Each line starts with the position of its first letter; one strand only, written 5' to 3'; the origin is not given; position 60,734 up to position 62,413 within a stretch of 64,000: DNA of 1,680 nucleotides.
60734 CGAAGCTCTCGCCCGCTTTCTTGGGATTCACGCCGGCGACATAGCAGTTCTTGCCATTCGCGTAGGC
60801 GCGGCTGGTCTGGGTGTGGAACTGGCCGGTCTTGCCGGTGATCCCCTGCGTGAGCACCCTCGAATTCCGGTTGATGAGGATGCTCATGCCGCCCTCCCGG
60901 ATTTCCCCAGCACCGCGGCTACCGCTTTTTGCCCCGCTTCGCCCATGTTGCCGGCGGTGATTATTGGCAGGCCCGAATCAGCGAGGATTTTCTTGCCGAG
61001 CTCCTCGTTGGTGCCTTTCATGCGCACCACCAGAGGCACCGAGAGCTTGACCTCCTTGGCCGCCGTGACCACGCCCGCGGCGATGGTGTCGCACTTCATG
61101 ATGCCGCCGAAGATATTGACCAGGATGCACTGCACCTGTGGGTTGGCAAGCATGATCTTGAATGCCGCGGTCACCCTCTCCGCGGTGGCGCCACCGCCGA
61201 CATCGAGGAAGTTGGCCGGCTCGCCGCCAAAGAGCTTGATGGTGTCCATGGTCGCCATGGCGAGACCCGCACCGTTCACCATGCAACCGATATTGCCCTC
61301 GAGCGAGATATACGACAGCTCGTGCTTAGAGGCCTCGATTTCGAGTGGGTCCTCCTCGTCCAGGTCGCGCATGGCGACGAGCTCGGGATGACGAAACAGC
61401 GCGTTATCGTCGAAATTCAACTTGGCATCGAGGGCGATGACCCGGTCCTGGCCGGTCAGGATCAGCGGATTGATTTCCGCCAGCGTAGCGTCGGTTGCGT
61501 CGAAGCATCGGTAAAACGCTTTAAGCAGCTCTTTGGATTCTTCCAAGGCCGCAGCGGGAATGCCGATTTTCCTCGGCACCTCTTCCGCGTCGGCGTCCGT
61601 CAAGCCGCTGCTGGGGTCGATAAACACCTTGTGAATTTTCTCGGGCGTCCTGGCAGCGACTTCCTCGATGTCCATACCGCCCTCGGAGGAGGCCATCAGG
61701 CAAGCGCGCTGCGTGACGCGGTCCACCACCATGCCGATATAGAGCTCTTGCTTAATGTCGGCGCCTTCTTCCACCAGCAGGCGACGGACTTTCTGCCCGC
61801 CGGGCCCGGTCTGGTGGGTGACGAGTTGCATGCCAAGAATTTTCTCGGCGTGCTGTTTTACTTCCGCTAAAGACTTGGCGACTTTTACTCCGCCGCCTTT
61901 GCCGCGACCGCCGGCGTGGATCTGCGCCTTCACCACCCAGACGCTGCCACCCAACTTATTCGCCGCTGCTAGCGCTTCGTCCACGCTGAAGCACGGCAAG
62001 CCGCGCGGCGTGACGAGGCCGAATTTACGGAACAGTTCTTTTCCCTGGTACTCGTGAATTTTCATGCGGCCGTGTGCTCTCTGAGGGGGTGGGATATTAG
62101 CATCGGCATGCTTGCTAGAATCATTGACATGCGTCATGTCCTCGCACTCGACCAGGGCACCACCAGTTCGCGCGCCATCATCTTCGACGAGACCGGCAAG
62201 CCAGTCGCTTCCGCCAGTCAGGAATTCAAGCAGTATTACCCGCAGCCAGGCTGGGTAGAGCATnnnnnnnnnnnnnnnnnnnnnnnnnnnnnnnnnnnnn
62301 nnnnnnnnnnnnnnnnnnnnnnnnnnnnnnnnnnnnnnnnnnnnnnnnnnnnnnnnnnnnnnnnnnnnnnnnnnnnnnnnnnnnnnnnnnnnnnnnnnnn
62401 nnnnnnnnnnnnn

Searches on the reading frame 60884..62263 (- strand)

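Call 6: search_protein_families(library=pfam, proteins=[window:60884-62263:-], max_evalue=0.001)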
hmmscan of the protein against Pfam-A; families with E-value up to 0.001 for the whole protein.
window:60884-62263:- (459 aa): 4 families
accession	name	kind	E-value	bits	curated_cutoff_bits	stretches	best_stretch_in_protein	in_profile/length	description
PF08442.15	ATP-grasp_2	-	6.8e-75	251.5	29.5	1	68-268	1-201/202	ATP-grasp domain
PF00549.24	Ligase_CoA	-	6.1e-32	110.9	24.5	1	328-447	1-127/128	CoA-ligase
PF24948.1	Citrate_synth_N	-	1e-15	58.2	83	1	94-291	39-227/232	ATP-citrate synthase ATP-grasp domain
PF13549.11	ATP-grasp_5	-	1.8e-08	34.4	27.6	1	63-282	4-219/221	ATP-grasp domain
